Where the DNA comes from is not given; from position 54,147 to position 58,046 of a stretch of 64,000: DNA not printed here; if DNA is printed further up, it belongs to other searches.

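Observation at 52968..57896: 1642-aa protein: beta-rich head, 370-aa coiled coil, helical middle, and a single C-terminal MoxR/AAA_5 ATPase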

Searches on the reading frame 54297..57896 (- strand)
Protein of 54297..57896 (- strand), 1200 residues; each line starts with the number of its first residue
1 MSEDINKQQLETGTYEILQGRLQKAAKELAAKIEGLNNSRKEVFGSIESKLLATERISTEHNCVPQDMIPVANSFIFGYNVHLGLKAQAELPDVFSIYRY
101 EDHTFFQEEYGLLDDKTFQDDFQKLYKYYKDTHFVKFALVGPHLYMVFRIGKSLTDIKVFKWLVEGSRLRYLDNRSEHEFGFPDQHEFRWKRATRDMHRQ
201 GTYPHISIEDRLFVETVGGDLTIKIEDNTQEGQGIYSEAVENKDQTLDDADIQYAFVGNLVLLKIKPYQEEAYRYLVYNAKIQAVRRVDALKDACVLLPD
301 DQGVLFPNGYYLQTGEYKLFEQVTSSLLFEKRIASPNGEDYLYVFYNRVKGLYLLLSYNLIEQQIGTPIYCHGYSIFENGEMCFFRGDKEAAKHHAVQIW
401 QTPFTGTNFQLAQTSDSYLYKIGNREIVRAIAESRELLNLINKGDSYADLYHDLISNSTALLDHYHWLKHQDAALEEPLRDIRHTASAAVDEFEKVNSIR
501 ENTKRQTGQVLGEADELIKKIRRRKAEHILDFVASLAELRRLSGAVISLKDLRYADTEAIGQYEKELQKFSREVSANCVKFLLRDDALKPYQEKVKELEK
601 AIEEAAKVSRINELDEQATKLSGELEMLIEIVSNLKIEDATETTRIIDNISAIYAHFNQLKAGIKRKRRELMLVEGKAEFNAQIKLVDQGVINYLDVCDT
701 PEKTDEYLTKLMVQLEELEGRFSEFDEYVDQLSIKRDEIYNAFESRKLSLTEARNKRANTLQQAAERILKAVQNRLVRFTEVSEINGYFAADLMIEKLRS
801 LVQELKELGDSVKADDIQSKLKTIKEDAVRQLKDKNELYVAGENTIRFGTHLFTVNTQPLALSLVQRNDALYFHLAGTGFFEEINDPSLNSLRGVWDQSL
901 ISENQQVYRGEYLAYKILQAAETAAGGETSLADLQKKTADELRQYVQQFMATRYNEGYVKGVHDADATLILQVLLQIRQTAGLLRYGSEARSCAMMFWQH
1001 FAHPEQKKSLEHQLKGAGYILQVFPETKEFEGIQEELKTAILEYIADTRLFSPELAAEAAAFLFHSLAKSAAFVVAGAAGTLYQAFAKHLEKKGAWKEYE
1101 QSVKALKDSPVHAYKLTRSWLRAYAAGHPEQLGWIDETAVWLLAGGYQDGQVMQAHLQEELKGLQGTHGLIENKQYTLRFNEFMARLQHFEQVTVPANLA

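Call 50: predict_structure(alignment_id=A3)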
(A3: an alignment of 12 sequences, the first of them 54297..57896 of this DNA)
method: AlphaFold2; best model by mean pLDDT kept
length: 1200 residues; sequences in the alignment: 12
mean_pLDDT: 72.8   pTM: 0.35
mean pLDDT of the five models: 72.8, 68.3, 67.3, 65.5, 61.9
residues with pLDDT >= 90: 99; 70-90: 733; 50-70: 207; < 50: 161
segments of 3 or more residues with pLDDT < 50: 1-12, 45-66, 83-86, 183-187, 228-232, 334-340, 358-416, 836-862, 895-901, 925-927
pLDDT, mean of each block of 10 residues (from residue 1): 32 65 89 84 49 31 48 71 53 73 64 83 75 72 83 70 85 75 50 74 71 71 61 65 64 81 81 83 81 60 70 75 54 44 57 50 34 30 30 24 27 47 67 83 74 85 80 83 87 75 82 87 79 82 84 78 85 85 80 84 75 82 77 71 78 81 74 63 81 82 85 84 72 86 83 79 87 80 79 85 82 84 82 50 31 35 59 59 66 51 70 88 64 85 85 57 89 89 88 92 85 78 74 88 91 89 86 85 92 89 86 92 83 89 86 86 83 84 86 65
secondary structure, 60 per line:
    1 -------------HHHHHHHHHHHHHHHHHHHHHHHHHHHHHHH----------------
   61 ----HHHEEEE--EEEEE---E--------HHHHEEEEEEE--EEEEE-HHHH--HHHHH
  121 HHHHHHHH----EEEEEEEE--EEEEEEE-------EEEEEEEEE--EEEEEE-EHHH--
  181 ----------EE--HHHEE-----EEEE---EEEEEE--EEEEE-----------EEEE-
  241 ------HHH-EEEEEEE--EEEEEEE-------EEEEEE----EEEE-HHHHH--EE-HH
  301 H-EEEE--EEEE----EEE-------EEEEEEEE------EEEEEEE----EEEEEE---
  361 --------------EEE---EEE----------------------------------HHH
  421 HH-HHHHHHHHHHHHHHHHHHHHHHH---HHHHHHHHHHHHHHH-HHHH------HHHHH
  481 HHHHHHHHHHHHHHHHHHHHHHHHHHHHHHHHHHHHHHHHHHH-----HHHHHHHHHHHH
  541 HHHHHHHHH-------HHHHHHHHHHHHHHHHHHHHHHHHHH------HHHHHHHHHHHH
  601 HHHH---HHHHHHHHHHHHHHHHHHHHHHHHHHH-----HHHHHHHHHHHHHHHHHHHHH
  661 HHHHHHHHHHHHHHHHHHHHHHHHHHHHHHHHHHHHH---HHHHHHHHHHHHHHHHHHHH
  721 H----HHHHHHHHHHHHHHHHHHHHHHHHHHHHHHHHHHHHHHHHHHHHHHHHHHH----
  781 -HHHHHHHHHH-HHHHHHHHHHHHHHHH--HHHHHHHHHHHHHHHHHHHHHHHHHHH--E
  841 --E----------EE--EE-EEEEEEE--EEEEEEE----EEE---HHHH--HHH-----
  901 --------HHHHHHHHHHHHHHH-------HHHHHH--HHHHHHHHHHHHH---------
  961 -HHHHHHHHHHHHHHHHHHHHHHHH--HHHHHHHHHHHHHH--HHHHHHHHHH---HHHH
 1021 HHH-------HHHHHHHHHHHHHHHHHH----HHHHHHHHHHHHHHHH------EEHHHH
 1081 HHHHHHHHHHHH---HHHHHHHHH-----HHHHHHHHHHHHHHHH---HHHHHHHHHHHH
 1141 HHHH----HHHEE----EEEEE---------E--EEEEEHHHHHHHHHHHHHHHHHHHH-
elements in order (helices of 4 or more, strands of 3 or more residues): H14-44 E68-71 E74-78 H91-94 E95-101 E104-108 H110-113 H116-128 E133-140 E143-149 E157-165 E168-173 E205-208 E212-217 E220-224 E236-239 E251-257 E260-266 E274-279 E284-287 H289-293 E303-306 E309-312 E317-319 E327-334 E341-347 E352-357 E375-377 E381-383 H418-422 H424-446 H450-464 H466-469 H476-523 H529-549 H557-582 H589-604 H608-634 H640-697 H701-721 H726-776 H782-791 H793-808 H811-837 E861-867 E870-876 E881-883 H887-890 H909-923 H931-936 H939-951 H962-985 H988-1001 H1004-1013 H1017-1023 H1031-1048 H1053-1068 H1077-1092 H1096-1104 H1110-1125 H1129-1144 E1158-1162 E1175-1179 H1180-1199
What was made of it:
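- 56499..57815 (-): Residues 28-466: N-terminal helix plus all-beta head (DUF3686), probably a beta-propeller. The model has helix 14-44 and 24 strands at 68-383 (call 50).
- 55377..56498 (-): Residues 467-840: heptad-rich segmented helical rod, including DUF7902 (586-670). Ten helices at 476-837 (call 50).
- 54222..55376 (-): Residues 841-1225: small beta unit, all-helical middle domain and linker; the least conserved part. Model: strands 861-883, helices 909-1144, strands 1158-1179 (call 50).
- Checked: The AlphaFold model has 24 strands between residues 68 and 383 (call 50). The model shows ten helices of 16-58 residues between 476 and 837, so this is a segmented helical rod rather than one continuous 370-aa coiled coil (call 50). 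Helical middle: helices 909-1144, preceded by a small beta unit at 861-883 (call 50).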

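Call 53: fold_search(model_id=the predicted structure, library=pdb)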
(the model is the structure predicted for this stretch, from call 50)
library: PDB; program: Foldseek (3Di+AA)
matches with E <= 10: 318; with E <= 0.001: 1
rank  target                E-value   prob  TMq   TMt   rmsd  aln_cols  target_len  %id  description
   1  8hmf_E                2.1e-04  0.60  0.07  0.07  49.2      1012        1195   10  head module state 2 of Tetrahymena IFT-A (released 2023-06-14)
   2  7k58_C                3.7e-03  0.30  0.08  0.03  76.0      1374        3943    9  Structure of outer-arm dyneins bound to microtubule with microtubule binding state 1(MTBS-1) (released 2021-09-29)
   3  6eho_A                6.2e-03  0.89  0.09  0.14  19.2       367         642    8  Dimer of the Sortilin Vps10p domain at low pH (released 2017-12-06)
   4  9w2m_G                7.0e-03  0.97  0.09  0.21  17.5       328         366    9  Cryo-EM structure of the Cytoplasmic lattice(CPL) from mouse oocyte (released 2026-02-25)
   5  7zu0_B                7.7e-03  0.28  0.08  0.10  40.5       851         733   11  HOPS tethering complex from yeast (released 2022-09-28)
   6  8j07_i8               7.7e-03  0.20  0.06  0.06  44.4      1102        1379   10  96nm repeat of human respiratory doublet microtubule and associated axonemal complexes (released 2023-07-26)
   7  8snb_4B               1.3e-02  0.75  0.08  0.13  18.1       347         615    8  atomic model of sea urchin sperm doublet microtubule (48-nm periodicity) (released 2023-06-28)
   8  9hcj_N0               1.4e-02  0.90  0.10  0.28  19.3       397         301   10  D. discoideum nuclear pore complex (released 2024-12-25)
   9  8h93_B                1.6e-02  0.93  0.11  0.27  20.3       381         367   11  Structure of dimeric mouse SCMC core complex (released 2024-01-10)
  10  9e78_0L               1.7e-02  0.75  0.07  0.11  24.8       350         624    8  48-nm repeat of the Leishmania tarentolae doublet microtubule (released 2025-03-12)
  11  7k5b_C                1.9e-02  0.18  0.08  0.04  72.0      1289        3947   10  Structure of outer-arm dynein bound to microtubule doublet in microtubule binding state 2 (MTBS-2) (released 2021-09-29)
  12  8t8s_A                2.4e-02  0.72  0.10  0.15  17.9       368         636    9  Sortilin-PGRN peptide complex (released 2024-06-26)
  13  8xi3_B                2.7e-02  0.93  0.11  0.24  16.8       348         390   10  Structure of mouse SCMC-14-3-3gama complex (released 2024-10-02)
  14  1yr2                  2.7e-02  0.77  0.10  0.15  17.3       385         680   12  Structural and Mechanistic Analysis of Two Prolyl Endopeptidases: Role of Inter-Domain Dynamics in Catalysis and Specifi (released 2005-03-15)
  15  9n73_LI               2.9e-02  0.41  0.10  0.16  38.1       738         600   10  SSU processome maturation and disassembly, State G (released 2025-10-29)
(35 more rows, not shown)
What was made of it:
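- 55377..56498 (-): Weak spectrin / alpha-actinin rod matches, E about 0.1 (call 53).
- Tried and rejected: Propeller and spectrin-like hits were at E 2e-4 to 0.15 with TM scores of 0.28 or below (call 53).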
